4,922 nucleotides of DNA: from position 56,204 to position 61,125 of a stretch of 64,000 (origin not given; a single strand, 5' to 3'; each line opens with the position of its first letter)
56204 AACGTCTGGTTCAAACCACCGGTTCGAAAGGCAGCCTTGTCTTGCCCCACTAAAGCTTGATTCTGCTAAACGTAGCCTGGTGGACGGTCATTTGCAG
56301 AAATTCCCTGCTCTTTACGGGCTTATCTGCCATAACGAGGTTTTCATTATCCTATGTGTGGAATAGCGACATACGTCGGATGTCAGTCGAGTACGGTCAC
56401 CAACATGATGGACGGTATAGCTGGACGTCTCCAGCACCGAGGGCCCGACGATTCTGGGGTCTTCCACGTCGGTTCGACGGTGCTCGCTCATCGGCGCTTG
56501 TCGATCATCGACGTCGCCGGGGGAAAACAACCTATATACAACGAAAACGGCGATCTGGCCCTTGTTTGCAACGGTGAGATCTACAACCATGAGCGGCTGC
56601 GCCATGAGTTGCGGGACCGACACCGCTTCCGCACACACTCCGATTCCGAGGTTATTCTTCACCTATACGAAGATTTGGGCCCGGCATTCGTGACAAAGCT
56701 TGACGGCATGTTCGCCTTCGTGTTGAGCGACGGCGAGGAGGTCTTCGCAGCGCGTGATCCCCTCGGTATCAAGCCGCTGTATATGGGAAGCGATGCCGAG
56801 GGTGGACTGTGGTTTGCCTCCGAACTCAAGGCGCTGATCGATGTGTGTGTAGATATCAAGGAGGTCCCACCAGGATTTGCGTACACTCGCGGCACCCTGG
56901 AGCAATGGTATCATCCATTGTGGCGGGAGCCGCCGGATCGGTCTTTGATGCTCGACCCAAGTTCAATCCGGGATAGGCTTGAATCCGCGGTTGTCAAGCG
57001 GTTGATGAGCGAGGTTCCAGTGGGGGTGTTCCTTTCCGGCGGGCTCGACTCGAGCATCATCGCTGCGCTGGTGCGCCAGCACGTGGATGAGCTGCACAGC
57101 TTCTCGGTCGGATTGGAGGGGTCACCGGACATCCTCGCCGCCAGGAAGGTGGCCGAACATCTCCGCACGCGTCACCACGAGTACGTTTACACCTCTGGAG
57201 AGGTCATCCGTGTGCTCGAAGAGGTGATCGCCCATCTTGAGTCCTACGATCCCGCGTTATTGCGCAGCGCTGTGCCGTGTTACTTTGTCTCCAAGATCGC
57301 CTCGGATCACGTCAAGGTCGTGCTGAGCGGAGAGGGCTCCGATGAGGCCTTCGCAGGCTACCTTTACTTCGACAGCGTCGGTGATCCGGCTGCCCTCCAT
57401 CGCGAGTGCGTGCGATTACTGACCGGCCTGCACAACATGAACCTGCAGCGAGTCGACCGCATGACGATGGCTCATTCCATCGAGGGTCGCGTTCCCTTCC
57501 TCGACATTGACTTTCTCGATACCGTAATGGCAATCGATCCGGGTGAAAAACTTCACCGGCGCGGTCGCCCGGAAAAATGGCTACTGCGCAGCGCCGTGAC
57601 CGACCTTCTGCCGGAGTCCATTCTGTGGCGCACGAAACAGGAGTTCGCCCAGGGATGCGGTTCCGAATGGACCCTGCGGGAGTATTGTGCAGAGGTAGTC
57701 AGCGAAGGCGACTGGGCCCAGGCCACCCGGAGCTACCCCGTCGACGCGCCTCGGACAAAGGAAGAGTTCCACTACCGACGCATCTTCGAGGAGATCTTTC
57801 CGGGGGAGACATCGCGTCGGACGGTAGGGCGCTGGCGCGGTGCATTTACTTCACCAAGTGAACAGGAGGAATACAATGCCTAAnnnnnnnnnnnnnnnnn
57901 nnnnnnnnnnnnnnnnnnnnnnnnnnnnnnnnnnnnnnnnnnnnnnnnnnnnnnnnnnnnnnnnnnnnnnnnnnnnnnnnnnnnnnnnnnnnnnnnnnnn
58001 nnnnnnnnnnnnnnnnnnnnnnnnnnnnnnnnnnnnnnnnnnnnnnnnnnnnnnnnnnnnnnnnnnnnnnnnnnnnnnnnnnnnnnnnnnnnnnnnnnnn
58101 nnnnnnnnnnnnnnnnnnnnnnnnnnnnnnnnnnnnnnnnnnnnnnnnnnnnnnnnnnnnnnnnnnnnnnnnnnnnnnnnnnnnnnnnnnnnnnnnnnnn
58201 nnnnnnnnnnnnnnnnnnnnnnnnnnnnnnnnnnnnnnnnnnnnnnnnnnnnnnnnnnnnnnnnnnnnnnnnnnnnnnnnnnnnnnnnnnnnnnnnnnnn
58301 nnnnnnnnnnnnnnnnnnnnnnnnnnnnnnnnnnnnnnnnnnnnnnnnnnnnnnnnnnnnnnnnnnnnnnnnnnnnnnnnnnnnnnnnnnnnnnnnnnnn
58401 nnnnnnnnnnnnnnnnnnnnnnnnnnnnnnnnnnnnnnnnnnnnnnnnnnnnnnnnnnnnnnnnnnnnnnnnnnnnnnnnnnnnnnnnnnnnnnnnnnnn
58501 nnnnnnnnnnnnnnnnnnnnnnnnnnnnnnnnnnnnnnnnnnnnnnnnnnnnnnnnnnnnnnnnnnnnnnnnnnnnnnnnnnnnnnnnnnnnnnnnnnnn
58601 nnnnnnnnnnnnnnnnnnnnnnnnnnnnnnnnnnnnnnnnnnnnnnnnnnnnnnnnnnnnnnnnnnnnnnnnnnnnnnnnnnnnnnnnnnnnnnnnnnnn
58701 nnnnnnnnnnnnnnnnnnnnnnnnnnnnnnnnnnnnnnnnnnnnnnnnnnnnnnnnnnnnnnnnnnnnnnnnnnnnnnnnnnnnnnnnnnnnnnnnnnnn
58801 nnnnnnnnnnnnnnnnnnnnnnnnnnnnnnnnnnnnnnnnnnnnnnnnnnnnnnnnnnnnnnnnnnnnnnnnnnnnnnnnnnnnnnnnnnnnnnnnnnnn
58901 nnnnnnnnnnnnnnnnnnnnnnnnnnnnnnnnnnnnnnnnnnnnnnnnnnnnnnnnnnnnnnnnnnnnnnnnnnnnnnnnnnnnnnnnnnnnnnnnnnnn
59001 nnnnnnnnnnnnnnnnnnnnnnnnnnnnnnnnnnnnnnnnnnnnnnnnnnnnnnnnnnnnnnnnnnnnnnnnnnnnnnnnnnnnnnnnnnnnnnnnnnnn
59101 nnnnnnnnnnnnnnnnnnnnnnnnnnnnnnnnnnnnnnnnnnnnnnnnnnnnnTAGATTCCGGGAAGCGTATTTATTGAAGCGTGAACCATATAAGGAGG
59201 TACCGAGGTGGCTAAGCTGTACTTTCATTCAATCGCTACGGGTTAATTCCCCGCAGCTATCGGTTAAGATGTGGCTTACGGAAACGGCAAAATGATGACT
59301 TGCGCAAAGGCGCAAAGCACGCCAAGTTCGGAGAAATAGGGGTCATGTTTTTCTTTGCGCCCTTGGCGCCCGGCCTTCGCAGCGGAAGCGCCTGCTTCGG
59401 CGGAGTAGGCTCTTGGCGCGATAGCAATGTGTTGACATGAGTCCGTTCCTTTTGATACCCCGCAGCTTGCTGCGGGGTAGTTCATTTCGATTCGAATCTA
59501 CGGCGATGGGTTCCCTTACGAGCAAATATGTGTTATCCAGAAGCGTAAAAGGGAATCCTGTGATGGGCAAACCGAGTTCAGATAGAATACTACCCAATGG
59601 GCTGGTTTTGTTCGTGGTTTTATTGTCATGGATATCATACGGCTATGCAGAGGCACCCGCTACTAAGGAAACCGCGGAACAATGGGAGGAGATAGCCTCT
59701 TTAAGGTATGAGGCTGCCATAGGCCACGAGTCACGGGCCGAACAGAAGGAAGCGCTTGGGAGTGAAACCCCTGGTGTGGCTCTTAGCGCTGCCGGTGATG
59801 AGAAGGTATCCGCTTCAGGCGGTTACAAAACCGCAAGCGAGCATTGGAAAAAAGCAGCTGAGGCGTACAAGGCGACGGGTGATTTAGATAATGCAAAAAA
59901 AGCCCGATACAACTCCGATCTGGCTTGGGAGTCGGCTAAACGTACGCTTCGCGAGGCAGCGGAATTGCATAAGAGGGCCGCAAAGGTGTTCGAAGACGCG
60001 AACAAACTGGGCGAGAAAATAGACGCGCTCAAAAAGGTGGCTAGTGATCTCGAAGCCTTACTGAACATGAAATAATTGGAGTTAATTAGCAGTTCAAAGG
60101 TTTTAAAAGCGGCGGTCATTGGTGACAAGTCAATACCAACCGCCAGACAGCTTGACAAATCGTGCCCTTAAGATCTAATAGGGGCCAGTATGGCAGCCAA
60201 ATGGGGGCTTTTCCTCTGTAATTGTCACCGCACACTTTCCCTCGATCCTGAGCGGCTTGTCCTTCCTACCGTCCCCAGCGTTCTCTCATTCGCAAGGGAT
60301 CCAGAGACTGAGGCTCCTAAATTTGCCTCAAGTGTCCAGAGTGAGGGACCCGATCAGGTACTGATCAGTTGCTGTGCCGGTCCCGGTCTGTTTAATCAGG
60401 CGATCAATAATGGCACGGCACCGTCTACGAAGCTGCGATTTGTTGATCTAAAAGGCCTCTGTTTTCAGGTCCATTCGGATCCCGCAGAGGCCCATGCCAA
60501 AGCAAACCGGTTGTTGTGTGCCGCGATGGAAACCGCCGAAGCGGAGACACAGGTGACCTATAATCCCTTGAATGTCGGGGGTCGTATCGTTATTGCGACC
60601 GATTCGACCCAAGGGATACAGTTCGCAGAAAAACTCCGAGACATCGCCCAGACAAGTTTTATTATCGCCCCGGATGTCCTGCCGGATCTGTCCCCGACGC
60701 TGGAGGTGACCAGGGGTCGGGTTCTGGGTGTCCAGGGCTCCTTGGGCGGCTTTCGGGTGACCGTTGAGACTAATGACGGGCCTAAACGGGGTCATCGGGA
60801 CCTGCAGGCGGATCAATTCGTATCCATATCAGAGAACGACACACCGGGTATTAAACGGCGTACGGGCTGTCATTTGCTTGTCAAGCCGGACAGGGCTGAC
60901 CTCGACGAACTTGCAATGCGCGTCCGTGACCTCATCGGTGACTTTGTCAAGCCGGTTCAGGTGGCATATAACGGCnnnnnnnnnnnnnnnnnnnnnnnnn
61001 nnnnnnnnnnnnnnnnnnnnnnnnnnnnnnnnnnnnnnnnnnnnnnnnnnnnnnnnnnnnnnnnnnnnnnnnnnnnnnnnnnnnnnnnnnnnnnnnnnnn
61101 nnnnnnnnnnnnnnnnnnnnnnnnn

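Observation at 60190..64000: Uncharacterised redox module: polyferredoxin-MvhD fusion, GTTCAA-regulated small gene, TorD-like chaperone and a Tat-signal protein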

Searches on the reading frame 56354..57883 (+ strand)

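Call 7: search_protein_families(library=pfam, proteins=[window:56354-57883:+], max_evalue=0.01)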
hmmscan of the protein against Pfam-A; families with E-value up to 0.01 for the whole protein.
window:56354-57883:+ (509 aa): 5 families
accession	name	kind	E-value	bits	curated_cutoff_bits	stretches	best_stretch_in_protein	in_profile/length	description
PF00733.27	Asn_synthase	-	1.5e-80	272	21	2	205-339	2-138/354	Asparagine synthase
PF13537.11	GATase_7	-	4.9e-44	149.7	25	1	46-162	1-122/123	Glutamine amidotransferase domain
PF13522.11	GATase_6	-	3.9e-36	124.4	27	1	31-157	1-130/130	Glutamine amidotransferase domain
PF12481.13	DUF3700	-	5.5e-06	26.5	27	1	112-189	125-206/228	Aluminium induced protein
PF02540.23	NAD_synthase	-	6.9e-05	22.5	21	1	205-337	5-138/242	NAD synthase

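Call 8: search_protein_families(library=ncbifam, proteins=[window:56354-57883:+], max_evalue=0.01)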
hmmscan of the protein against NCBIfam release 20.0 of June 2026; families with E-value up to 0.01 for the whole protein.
window:56354-57883:+ (509 aa): 11 families
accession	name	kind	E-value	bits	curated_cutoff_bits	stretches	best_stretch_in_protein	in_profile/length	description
NF006949.0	PRK09431.1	equivalog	1.3e-186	621.4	499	1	1-493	1-517/554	asparagine synthase B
TIGR01536.1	asn_synth_AEB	equivalog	1.5e-134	449.8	267.1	3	2-185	1-189/517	asparagine synthase (glutamine-hydrolyzing)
TIGR03108.1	eps_aminotran_1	hypoth_equivalog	4.5e-88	296.5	816.9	3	1-164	1-169/628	XrtA/PEP-CTERM system amidotransferase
TIGR03104.1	trio_amidotrans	equivalog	1.7e-82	277.5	570.1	3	1-163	1-167/589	N-acetylglutaminylglutamine amidotransferase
NF033535.1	lass_lactam_cya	exception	5.7e-43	147.4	525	3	16-163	17-167/668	lasso peptide isopeptide bond-forming cyclase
TIGR01134.1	purF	equivalog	1.4e-19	70.8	350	1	57-178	83-216/432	amidophosphoribosyltransferase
NF033561.1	macrolact_Ik_Al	subfamily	2.8e-15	56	300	2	167-276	157-273/561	albusnodin/ikarugamycin family macrolactam cyclase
NF001484.0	PRK00331.1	subfamily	4.3e-12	45.2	381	1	60-169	87-206/601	isomerizing glutamine--fructose-6-phosphate transaminase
TIGR01135.1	glmS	equivalog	1.3e-10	40.4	418.05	1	60-168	86-204/607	glutamine--fructose-6-phosphate transaminase (isomerizing)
TIGR00552.1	nadE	equivalog_domain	0.00011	21.5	63.65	1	204-337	8-146/251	NAD(+) synthase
TIGR00364.1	TIGR00364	equivalog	0.00035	20.2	150.3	1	225-275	3-55/201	7-cyano-7-deazaguanine synthase QueC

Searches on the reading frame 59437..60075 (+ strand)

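Call 7: search_protein_families(library=pfam, proteins=[window:59437-60075:+], max_evalue=0.01)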
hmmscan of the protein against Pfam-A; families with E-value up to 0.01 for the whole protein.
window:59437-60075:+ (212 aa): 0 families

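Call 8: search_protein_families(library=ncbifam, proteins=[window:59437-60075:+], max_evalue=0.01)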
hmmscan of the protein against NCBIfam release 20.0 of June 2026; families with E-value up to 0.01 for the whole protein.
window:59437-60075:+ (212 aa): 1 family
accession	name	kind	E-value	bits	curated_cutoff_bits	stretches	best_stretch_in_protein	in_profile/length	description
NF052420.1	translocon_SseD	equivalog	0.0061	16.7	130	1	92-198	35-144/152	type III secretion system translocon protein SseD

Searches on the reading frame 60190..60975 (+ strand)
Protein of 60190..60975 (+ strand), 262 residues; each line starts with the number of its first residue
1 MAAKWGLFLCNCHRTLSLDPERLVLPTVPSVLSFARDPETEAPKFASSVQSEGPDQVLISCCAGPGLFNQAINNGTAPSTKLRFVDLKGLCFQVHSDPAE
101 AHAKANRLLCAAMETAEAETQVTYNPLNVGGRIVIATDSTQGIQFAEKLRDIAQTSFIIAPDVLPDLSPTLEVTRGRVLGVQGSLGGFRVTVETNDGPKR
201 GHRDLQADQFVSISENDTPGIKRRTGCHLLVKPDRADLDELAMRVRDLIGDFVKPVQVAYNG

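Call 43: search_protein_families(library=pfam, proteins=[window:60190-60975:+], max_evalue=10)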
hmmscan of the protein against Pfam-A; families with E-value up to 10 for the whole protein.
seq(262 aa): 0 families
